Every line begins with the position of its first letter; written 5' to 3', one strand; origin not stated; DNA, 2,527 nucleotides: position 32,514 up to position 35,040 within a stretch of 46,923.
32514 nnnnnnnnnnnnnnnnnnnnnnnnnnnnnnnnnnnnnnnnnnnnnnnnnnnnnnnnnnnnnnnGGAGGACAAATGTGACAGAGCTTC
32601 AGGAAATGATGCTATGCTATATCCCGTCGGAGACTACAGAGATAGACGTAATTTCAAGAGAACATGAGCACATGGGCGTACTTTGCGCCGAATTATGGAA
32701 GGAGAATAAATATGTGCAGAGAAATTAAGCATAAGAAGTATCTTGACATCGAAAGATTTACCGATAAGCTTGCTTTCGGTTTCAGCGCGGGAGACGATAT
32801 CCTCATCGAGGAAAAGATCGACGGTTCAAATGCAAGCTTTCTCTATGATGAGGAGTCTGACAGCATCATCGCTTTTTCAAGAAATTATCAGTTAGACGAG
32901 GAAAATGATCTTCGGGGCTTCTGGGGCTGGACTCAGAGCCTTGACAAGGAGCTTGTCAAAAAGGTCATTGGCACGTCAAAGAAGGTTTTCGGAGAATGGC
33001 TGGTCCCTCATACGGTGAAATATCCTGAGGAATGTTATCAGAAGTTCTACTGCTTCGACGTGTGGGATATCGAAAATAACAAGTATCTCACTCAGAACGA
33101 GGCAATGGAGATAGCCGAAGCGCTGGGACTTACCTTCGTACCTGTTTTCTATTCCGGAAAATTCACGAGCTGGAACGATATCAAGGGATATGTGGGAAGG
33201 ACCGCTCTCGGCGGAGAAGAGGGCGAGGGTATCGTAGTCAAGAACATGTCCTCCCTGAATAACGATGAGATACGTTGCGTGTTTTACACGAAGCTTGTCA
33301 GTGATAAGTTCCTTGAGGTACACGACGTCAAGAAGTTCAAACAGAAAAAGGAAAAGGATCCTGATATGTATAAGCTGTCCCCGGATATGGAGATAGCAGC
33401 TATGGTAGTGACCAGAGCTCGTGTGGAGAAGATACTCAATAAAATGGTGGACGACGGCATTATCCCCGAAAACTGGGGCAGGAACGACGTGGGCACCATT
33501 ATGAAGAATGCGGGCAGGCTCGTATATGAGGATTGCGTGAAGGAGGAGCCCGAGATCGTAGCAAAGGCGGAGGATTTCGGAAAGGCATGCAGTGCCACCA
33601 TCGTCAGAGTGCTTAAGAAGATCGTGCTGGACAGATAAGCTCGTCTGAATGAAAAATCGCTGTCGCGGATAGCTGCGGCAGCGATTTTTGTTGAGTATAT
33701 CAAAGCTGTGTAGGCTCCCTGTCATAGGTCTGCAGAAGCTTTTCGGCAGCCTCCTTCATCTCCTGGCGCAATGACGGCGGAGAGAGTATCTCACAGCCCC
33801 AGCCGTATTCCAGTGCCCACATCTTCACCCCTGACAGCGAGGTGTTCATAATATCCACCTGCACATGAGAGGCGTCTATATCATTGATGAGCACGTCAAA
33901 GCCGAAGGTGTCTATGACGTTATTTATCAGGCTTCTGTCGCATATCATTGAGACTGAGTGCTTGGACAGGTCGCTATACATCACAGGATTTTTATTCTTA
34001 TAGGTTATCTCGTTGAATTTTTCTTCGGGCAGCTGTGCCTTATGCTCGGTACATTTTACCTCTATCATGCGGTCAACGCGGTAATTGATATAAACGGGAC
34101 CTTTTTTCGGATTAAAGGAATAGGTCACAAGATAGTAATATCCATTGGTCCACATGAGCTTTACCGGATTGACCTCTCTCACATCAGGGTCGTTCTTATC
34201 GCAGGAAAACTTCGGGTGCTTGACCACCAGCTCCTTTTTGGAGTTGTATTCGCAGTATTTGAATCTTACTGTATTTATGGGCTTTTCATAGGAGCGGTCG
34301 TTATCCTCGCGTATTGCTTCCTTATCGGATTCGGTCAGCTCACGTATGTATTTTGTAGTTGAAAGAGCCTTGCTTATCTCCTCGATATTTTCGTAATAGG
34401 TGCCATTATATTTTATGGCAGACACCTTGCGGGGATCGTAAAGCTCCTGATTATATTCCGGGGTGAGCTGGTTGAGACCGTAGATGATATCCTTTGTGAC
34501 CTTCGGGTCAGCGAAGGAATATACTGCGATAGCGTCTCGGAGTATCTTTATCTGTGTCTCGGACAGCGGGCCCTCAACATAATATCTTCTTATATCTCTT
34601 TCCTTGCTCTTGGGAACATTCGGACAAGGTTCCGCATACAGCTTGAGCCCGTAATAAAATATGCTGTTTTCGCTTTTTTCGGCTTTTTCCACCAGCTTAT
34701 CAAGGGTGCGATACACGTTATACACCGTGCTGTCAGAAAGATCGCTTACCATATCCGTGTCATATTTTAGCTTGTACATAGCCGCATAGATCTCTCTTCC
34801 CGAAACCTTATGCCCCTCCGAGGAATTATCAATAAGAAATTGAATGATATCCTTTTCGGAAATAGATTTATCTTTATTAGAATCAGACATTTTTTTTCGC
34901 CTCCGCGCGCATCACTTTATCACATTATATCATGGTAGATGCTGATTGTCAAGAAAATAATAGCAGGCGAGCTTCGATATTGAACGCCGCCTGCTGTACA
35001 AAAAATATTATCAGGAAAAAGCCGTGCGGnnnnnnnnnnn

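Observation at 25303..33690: Terminator-bounded operon combining two helical-repeat paralogues, two different AAA+ remodellers (CbbX/SpoVK-type and MoxR+VWA) and an RNA ligase: candidate undescribed system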

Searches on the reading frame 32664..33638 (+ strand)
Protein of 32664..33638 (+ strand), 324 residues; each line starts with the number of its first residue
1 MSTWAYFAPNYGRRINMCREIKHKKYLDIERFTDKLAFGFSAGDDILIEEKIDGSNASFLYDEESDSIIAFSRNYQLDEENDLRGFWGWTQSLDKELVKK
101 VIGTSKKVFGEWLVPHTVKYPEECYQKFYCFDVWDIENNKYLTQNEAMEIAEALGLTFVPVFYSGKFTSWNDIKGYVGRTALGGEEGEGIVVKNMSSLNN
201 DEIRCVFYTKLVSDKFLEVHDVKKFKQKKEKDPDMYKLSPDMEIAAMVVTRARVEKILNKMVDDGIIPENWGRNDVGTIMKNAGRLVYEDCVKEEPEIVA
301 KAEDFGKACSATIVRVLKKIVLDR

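Call 3: search_protein_families(library=pfam, proteins=[window:32664-33638:+], max_evalue=0.01)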
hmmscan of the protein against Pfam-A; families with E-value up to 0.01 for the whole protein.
window:32664-33638:+ (324 aa): 1 family
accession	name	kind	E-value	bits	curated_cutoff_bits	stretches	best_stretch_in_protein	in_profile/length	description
PF09414.15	RNA_ligase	-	3.9e-28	99.1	27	1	45-204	2-165/171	RNA ligase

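Call 4: search_protein_families(library=padloc, proteins=[window:32664-33638:+], max_evalue=0.01)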
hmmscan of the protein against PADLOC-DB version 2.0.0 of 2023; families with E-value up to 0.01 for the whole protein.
window:32664-33638:+ (324 aa): 2 families
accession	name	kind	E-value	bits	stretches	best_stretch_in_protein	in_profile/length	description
PDLC01706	Cas12i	-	0.00099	15.3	1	192-263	693-763/949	Cas12i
PDLC01705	Cas12i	-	0.0032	13.6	1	192-263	685-755/944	CAS-V-I; effector__SPE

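Call 7: search_protein_families(library=ncbifam, proteins=[window:32664-33638:+], max_evalue=0.01)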
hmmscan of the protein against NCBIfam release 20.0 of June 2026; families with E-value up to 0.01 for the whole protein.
window:32664-33638:+ (324 aa): 2 families
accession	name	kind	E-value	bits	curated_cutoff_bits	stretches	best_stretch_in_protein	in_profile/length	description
TIGR02306.1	RNA_lig_DRB0094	equivalog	1.1e-08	34.4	151.15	1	22-217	138-339/341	RNA ligase (ATP)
TIGR01209.1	TIGR01209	hypoth_equivalog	1.8e-07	30.3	136.9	1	115-199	145-230/375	RNA ligase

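Call 8: search_protein_families(library=phrogs, proteins=[window:32664-33638:+], max_evalue=0.01)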
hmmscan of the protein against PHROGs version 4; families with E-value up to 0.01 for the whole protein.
window:32664-33638:+ (324 aa): 4 families
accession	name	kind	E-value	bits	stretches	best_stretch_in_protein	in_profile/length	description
phrog_548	-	DNA, RNA and nucleotide metabolism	8.7e-54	183.9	1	23-322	3-336/341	RNA ligase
phrog_968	-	DNA, RNA and nucleotide metabolism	7.3e-14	52.5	1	29-221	168-393/398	RNA ligase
phrog_24030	-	DNA, RNA and nucleotide metabolism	8.9e-13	49.2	1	43-215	163-321/342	RNA ligase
phrog_34045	-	unknown function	3.9e-06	27.6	1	43-204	36-182/219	-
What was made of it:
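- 32664..33638 (+): ATP-dependent RNA ligase (Rnl2/Rnl5-like nucleotidyltransferase domain plus a C-terminal domain). Likely start 32712. A lineage-specific accessory. Pfam RNA_ligase, 99.1 bits (call 3). phrog_548, E 8.7e-54 (call 8).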

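Call 35: search_solved_structures(query=window:32664-33638:+, max_evalue=0.01)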
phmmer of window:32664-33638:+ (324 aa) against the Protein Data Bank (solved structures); distinct sequences matched with E-value up to 0.01: 1.
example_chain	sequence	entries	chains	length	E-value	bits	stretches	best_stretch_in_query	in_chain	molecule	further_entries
2vug_A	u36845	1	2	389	0.0025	20.2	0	120-194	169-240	PAB1020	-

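Call 97: search_dna_similar(query=window:32664-33638:+, collection=phages, mode=protein, max_rows=15)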
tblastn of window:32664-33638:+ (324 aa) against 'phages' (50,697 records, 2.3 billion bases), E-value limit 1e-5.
Records with a match: 339; places in all: 339; records where one place covers at least 80% of the query: 325.
Best place of each record, by identity: <60% 339.
By first word of the organism name: Staphylococcus 185; Bacillus 73; Listeria 56; Lactobacillus 13; Brevibacillus 3; Cellulophaga 2; Halogranum 2; Caudoviricetes 1; Levilactobacillus 1; Clostridium 1; and 2 more.
By host as written in the record: Staphylococcus aureus 75; Listeria monocytogenes 45; - 36; Staphylococcus sp. 18; Bacillus anthracis Sterne 12; Lactobacillus plantarum 9; Bacillus cereus 7; Bacillus thuringiensis subsp. kurstaki 6; and 71 more.
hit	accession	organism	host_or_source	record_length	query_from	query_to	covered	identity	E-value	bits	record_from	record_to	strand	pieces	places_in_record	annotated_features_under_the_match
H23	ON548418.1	Bacillus phage vB_BanS-Thrax2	Bacillus anthracis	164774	21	321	93%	41.0%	5e-54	195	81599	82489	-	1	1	RNA ligase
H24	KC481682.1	Bacillus phage vB_BanS-Tsamsa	Bacillus anthracis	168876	21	321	93%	40.8%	2e-50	185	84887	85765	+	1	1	hypothetical protein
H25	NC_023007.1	Bacillus phage vB_BanS-Tsamsa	Bacillus anthracis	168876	21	321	93%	40.8%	2e-50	185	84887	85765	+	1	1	RNA ligase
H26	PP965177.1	Bacillus phage KoopaTroopa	Bacillus thuringiensis serovar kurstaki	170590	21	321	93%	40.1%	1e-49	182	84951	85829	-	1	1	RNA ligase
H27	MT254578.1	Bacillus phage Izhevsk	Bacillus cereus VKM B-370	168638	26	321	91%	40.8%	1e-52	191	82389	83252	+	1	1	RNA ligase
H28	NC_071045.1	Bacillus phage Izhevsk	Bacillus cereus VKM B-370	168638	26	321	91%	40.8%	1e-52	191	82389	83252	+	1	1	RNA ligase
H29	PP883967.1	Bacillus phage Jabberwock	Bacillus thuringiensis kurstaki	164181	12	321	96%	38.7%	8e-51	186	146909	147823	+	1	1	RNA ligase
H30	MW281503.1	Bacillus phage Anthos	Bacillus thuringiensis subsp. kurstaki ...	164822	12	321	96%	38.7%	1e-50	185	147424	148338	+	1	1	RNA ligase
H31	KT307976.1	Bacillus phage AvesoBmore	Bacillus thuringiensis subsp. kurstaki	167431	12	321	96%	38.7%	1e-50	185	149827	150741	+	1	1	RNA ligase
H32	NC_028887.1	Bacillus phage AvesoBmore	Bacillus thuringiensis subsp. kurstaki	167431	12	321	96%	38.7%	1e-50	185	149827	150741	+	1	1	RNA ligase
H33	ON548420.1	Bacillus phage vB_BanS-Thrax4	Bacillus anthracis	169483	21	321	93%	39.8%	8e-49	180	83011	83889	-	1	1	RNA ligase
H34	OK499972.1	Bacillus phage vB_BanS_Chewbecca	Bacillus anthracis Sterne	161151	21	321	93%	39.8%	8e-49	180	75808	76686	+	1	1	RNA ligase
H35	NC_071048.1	Bacillus phage vB_BanS_Chewbecca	Bacillus anthracis Sterne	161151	21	321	93%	39.8%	8e-49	180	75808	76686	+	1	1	RNA ligase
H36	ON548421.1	Bacillus phage vB_BanS-Thrax5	Bacillus anthracis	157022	21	321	93%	39.7%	6e-51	186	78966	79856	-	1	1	RNA ligase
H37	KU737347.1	Bacillus phage Phrodo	Bacillus thuringiensis subsp. kurstaki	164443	10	321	96%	37.9%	2e-48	179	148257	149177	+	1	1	RNA ligase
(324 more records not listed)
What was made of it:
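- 32664..33638 (+): About 40% identical to RNA ligases of large Bacillus phages; further matches in Staphylococcus and Listeria phages, all below 60% (call 97).
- The ligase is about 40% identical to ligases of large Firmicute phages (call 97).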

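Call 123: search_solved_structures(query=A10, max_evalue=1)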
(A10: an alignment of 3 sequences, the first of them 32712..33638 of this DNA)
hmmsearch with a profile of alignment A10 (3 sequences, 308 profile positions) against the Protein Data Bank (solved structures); distinct sequences matched with E-value up to 1: 23.
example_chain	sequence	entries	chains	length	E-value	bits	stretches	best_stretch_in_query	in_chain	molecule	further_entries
6vt5_A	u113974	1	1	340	1.3e-06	31.2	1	25-203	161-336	RNA Ligase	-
5cot_A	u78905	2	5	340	1.3e-06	31.1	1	25-203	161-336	Naegleria gruberi RNA ligase | RNA ligase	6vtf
6vt4_A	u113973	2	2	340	1.6e-06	30.8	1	26-203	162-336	RNA Ligase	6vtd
6vt3_A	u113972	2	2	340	2.7e-06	30.1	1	25-179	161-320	RNA Ligase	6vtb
6vt9_A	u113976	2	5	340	2.7e-06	30.1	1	25-203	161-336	RNA ligase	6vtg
6vt8_A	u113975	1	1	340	5.9e-06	28.9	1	25-166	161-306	RNA Ligase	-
6vt0_A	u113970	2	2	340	1.2e-05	28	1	26-203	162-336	RNA Ligase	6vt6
5cou_A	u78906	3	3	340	1.2e-05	27.9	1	26-203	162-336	Naegleria gruberi RNA ligase | RNA ligase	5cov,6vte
6vt1_A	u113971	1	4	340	1.6e-05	27.5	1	25-203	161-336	RNA Ligase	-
2vug_A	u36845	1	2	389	2.8e-05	26.7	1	111-177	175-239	PAB1020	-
2hvq_A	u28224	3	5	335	3.1e-05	26.6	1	7-269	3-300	Hypothetical 37.6 kDa protein in Gp24-hoc intergenic region | T4 RNA ligase 2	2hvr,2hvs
1s68_A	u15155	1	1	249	8.4e-05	25.2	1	7-158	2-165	RNA Ligase 2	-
8uce_A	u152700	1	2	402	0.0016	21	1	111-178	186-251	ATP dependent DNA ligase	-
8ucf_A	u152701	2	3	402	0.0016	21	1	111-178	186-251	ATP dependent DNA ligase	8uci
3qwu_A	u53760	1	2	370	0.0017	20.9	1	112-183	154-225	DNA ligase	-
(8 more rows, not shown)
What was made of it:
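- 32664..33638 (+): A profile hits NgrRnl and T4 Rnl2 (call 123).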

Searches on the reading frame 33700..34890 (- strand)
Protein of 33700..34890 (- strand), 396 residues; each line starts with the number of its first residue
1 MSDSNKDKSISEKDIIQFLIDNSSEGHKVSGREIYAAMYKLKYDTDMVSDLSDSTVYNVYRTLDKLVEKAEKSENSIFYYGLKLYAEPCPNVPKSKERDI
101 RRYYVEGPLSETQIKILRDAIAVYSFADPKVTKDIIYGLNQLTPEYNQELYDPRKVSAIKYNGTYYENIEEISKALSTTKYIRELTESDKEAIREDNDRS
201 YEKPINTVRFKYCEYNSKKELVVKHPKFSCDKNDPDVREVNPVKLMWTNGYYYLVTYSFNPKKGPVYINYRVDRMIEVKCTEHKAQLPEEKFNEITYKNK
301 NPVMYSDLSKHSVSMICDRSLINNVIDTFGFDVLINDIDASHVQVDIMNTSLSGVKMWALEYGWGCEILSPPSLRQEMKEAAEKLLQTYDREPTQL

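Call 3: search_protein_families(library=pfam, proteins=[window:33700-34890:-], max_evalue=0.01)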
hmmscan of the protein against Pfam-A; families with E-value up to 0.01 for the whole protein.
window:33700-34890:- (396 aa): 2 families
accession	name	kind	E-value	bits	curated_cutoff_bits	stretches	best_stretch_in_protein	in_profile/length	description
PF25583.1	WCX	-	6e-08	33.4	23.9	1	351-386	41-76/76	WCX domain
PF13280.12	WYL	-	5.3e-05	23.6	21.8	1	232-279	25-69/70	WYL domain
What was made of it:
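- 33700..34890 (-): WYL + WCX transcription regulator (BrxR/CapW-like architecture); a conserved member of the gene set. Pfam WYL and WCX above cut-off (call 3).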

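Call 4: search_protein_families(library=padloc, proteins=[window:33700-34890:-], max_evalue=0.01)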
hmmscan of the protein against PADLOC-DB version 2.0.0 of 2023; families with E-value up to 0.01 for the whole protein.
window:33700-34890:- (396 aa): 5 families
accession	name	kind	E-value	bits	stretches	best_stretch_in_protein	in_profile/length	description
PDLC01652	WYL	-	2.9e-21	74.5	1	207-386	32-162/162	"CAS-I,CAS-II,CAS-III,CAS-IV,CAS-V,CAS-VI; associated_signaling"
PDLC01484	WYL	-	7.2e-08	30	1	232-299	236-303/437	"CAS-I,CAS-II,CAS-III,CAS-IV,CAS-V,CAS-VI; associated_signaling"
PDLC01510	WYL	-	7.2e-08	30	1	232-299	236-303/437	"CAS-I,CAS-II,CAS-III,CAS-IV,CAS-V,CAS-VI; associated_signaling"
PDLC01046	WYL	-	5.7e-05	20.4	0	240-282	241-283/435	HTH-WYL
PDLC01457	WYL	-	0.0019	15.9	1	232-373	148-228/229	"CAS-I,CAS-II,CAS-III,CAS-IV,CAS-V,CAS-VI; associated_signaling"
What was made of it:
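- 33700..34890 (-): PADLOC WYL, E 2.9e-21 (call 4).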

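Call 7: search_protein_families(library=ncbifam, proteins=[window:33700-34890:-], max_evalue=0.01)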
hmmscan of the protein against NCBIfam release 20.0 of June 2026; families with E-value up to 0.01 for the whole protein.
window:33700-34890:- (396 aa): 1 family
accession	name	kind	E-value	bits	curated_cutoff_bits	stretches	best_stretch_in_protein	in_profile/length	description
TIGR03985.1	TIGR03985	hypoth_equivalog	3.5e-06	26.8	60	1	231-298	46-115/249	TIGR03985 family CRISPR-associated protein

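Call 8: search_protein_families(library=phrogs, proteins=[window:33700-34890:-], max_evalue=0.01)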
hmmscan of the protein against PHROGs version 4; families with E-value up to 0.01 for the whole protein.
window:33700-34890:- (396 aa): 1 family
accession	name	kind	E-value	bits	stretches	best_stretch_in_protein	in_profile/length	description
phrog_2283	-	unknown function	0.0048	18.3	0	294-325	22-52/60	-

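Call 122: search_solved_structures(query=window:33700-34890:-, max_evalue=0.01)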
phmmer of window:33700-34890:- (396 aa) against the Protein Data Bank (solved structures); distinct sequences matched with E-value up to 0.01: 0.
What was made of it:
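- Closest known: BrxR / CapW family WYL regulators of defence systems. Different: No solved homologue is detectable by sequence (call 122).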
